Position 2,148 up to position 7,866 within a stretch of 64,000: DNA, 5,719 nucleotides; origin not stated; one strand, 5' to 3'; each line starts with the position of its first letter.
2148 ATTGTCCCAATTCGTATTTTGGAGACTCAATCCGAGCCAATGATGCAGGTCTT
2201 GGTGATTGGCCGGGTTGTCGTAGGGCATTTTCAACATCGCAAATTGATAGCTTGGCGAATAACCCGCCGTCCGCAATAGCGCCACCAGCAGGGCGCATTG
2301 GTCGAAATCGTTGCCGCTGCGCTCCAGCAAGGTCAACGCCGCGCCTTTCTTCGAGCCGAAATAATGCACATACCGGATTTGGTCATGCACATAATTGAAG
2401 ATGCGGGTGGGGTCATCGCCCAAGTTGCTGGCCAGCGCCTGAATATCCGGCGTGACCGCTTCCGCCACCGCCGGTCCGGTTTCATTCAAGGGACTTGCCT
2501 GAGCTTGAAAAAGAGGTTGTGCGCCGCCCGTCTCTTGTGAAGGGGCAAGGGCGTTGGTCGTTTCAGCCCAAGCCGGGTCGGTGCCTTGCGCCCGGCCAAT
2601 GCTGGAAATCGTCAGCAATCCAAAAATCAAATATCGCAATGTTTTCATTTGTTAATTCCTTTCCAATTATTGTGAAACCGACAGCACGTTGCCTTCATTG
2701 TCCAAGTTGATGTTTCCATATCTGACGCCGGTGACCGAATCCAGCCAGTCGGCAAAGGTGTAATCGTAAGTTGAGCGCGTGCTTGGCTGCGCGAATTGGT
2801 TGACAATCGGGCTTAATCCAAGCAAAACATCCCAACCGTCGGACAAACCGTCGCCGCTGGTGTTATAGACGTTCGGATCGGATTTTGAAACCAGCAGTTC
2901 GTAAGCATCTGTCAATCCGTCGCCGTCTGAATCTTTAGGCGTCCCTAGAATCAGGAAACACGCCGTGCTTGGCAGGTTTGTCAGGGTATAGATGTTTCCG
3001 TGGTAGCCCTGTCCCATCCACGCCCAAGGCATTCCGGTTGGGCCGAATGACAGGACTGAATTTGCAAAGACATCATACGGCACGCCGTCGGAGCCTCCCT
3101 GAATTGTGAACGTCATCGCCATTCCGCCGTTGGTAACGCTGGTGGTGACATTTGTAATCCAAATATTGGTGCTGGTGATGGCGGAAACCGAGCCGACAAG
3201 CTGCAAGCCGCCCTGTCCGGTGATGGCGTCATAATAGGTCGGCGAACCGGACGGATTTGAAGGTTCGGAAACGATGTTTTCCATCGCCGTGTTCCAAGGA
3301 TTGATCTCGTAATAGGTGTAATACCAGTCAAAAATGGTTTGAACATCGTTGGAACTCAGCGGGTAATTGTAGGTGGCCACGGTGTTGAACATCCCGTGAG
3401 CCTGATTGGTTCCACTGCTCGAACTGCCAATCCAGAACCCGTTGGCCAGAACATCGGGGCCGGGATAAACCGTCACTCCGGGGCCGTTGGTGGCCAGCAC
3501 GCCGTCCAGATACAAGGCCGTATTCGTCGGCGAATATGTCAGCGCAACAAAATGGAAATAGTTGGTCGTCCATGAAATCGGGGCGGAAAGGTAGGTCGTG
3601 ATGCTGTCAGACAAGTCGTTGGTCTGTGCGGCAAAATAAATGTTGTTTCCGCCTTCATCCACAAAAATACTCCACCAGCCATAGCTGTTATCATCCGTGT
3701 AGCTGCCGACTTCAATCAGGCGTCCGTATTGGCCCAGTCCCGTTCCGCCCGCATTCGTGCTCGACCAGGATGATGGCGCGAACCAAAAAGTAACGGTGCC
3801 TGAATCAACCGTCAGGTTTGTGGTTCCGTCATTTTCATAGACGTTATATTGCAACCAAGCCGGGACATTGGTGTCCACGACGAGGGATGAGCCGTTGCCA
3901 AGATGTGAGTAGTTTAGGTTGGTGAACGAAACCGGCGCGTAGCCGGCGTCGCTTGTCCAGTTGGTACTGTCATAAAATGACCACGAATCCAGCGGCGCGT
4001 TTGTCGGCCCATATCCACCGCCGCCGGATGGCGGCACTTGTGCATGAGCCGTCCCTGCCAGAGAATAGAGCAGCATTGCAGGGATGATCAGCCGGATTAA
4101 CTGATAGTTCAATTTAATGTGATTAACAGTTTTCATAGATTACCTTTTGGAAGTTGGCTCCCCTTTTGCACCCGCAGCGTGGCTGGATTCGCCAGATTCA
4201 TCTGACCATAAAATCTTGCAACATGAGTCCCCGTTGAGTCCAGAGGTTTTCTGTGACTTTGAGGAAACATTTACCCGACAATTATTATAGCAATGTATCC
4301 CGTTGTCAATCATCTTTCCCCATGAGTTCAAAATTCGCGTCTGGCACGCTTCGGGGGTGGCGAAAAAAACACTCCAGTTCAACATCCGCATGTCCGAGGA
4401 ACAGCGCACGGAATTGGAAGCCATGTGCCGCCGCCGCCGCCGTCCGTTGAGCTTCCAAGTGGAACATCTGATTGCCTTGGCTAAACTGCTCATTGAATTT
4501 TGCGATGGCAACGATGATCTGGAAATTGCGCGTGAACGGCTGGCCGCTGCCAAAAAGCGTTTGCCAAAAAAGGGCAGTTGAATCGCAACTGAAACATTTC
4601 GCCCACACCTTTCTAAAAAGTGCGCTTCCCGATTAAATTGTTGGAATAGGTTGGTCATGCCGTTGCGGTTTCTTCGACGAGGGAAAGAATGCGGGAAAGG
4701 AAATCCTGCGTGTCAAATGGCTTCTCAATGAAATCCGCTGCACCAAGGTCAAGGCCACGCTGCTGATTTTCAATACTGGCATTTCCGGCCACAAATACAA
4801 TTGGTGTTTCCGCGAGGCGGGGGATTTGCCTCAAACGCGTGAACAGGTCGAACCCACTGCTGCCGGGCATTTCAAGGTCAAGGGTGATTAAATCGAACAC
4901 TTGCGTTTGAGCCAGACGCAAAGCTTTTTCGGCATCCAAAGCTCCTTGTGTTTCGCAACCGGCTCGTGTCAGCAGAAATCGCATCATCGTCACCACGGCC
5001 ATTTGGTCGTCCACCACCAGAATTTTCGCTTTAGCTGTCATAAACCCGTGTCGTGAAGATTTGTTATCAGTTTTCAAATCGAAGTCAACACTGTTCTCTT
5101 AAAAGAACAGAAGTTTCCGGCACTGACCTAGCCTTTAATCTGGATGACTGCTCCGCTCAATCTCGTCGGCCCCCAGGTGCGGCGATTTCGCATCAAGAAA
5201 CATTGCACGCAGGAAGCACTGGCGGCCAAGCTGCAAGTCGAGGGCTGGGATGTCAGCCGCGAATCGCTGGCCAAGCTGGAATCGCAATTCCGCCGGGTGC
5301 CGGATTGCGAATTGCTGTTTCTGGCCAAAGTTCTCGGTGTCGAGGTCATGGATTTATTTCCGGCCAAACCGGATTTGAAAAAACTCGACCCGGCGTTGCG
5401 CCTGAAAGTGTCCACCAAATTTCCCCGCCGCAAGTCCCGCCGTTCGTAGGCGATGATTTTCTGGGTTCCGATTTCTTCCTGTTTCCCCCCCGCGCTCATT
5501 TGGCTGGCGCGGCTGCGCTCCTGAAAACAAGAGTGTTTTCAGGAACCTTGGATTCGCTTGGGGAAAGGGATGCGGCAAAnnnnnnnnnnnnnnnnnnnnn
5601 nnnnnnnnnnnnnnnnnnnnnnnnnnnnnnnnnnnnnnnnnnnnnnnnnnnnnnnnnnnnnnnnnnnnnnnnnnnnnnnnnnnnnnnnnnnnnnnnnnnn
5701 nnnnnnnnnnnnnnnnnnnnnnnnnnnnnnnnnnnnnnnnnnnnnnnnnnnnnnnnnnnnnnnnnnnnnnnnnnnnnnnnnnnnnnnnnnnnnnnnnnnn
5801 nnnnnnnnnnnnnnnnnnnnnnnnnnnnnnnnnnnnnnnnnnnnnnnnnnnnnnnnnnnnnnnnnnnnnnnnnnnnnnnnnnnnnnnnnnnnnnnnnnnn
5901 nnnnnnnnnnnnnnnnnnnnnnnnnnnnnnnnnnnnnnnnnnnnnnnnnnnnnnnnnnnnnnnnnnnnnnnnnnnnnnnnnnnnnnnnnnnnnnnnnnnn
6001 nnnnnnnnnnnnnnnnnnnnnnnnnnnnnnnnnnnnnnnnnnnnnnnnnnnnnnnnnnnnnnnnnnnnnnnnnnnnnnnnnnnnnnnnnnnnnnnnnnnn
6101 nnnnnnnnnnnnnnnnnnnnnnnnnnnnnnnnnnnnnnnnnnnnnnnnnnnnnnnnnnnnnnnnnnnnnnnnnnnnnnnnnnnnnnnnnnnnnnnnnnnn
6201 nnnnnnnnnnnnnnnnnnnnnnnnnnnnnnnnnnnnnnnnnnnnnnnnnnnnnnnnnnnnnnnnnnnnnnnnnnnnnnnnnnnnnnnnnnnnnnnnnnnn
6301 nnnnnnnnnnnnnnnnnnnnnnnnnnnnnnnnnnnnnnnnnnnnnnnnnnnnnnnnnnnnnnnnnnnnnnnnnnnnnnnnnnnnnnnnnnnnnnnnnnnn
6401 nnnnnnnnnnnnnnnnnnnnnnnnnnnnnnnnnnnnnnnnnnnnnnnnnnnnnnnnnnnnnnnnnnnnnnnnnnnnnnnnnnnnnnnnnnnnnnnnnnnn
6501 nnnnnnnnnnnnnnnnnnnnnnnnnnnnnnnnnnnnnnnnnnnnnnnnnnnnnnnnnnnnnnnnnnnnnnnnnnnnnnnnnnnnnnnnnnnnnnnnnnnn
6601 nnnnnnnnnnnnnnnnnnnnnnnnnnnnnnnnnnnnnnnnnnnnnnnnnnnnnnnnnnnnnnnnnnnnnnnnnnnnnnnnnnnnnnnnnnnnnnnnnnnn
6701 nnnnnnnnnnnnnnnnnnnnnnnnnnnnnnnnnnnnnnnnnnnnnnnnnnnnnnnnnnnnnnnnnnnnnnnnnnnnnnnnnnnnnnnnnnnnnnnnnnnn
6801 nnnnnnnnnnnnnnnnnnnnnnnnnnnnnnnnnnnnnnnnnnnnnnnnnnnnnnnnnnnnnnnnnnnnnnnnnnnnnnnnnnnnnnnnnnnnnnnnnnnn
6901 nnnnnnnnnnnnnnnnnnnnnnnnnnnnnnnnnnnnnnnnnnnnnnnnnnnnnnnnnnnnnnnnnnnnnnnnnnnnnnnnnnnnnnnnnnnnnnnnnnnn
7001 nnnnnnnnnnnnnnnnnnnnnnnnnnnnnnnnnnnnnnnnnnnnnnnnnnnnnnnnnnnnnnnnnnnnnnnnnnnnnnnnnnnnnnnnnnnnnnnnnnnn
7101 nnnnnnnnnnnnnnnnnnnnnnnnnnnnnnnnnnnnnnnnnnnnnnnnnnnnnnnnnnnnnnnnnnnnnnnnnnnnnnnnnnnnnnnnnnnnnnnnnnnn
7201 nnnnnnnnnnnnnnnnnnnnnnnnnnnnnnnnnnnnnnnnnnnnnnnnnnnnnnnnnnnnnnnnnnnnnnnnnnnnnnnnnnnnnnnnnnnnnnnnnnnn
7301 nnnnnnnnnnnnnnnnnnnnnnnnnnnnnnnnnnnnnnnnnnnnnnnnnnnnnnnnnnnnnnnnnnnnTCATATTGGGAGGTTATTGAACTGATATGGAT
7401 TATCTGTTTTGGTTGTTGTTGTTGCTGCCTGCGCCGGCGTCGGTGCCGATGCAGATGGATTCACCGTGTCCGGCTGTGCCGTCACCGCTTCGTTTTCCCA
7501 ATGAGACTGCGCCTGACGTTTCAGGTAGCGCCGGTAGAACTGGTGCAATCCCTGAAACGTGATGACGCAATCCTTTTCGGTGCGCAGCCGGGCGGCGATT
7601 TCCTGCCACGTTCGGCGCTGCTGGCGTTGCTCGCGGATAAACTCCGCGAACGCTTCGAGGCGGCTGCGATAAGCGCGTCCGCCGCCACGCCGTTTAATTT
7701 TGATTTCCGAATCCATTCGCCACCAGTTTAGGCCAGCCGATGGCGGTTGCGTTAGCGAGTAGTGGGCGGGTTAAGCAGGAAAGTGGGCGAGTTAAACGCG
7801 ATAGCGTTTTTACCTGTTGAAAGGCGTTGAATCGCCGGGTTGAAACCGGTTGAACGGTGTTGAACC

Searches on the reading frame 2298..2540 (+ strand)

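Call 28: search_protein_families(library=pfam, proteins=[window:2298-2540:+], max_evalue=1)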
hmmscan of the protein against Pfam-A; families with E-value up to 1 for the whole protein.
window:2298-2540:+ (80 aa): 1 family
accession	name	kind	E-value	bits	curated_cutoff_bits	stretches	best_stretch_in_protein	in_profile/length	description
PF13080.11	DUF3926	-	0.11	13.1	26.4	1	30-51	1-22/43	Protein of unknown function (DUF3926)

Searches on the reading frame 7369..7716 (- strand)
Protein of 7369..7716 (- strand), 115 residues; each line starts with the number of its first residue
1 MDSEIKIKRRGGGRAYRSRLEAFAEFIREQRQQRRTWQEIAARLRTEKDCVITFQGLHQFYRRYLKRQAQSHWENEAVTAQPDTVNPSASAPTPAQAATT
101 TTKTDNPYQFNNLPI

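Call 7: search_protein_families(library=pfam, proteins=[window:7369-7716:-], max_evalue=0.01)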
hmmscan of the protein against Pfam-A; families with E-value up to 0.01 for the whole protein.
window:7369-7716:- (115 aa): 1 family
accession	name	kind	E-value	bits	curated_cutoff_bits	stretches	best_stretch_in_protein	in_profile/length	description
PF10545.15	MADF_DNA_bdg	-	0.00024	21.8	22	1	28-71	20-66/84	Alcohol dehydrogenase transcription factor Myb/SANT-like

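Call 28: search_protein_families(library=pfam, proteins=[window:7369-7716:-], max_evalue=1)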
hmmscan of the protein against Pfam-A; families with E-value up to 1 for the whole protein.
window:7369-7716:- (115 aa): 3 families
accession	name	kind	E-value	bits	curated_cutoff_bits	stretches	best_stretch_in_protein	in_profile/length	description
PF10545.15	MADF_DNA_bdg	-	0.00024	21.8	22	1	28-71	20-66/84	Alcohol dehydrogenase transcription factor Myb/SANT-like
PF08614.16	ATG16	-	0.021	15.4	33.7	1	52-104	15-67/200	Autophagy protein 16 (ATG16)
PF24391.1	HD-CE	-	0.039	14.1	27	1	9-84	87-157/263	HD-CE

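Call 57: find_homologous_proteins(query=window:7369-7716:-, max_evalue=0.001)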
Query window:7369-7716:- (115 aa): 438 proteins with E <= 0.001 among 486 candidates; the best 120 are listed.
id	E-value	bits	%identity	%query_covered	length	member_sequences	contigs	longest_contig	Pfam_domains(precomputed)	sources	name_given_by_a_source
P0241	9.2e-71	253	100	100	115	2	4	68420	-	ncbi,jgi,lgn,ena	ncbi:MAG TPA: hypothetical protein VIK35_10720 [Verrucomicrobiae bacterium]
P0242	2.2e-64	232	93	100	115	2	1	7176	-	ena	-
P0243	1.4e-63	230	92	100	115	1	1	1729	-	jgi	-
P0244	2.9e-61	222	89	100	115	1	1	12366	-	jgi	jgi:hypothetical protein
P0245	2.3e-60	219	90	97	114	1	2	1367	-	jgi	-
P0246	2.2e-56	207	89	97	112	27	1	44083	-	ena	-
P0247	6.4e-56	205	85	100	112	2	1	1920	-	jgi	jgi:hypothetical protein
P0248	7.3e-56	205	87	97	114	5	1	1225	-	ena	-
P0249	9.9e-56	204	81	97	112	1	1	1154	-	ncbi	-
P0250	1.1e-55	204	83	100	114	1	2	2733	-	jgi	jgi:hypothetical protein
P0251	2.1e-55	203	84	100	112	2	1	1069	-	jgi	jgi:hypothetical protein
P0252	2.1e-55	203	83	100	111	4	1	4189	-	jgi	jgi:ribonucleotide reductase alpha subunit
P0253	7.7e-55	202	83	100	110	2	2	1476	-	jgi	jgi:hypothetical protein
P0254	1.6e-54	201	83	100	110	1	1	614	-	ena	-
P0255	1.6e-54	200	86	97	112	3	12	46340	-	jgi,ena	jgi:hypothetical protein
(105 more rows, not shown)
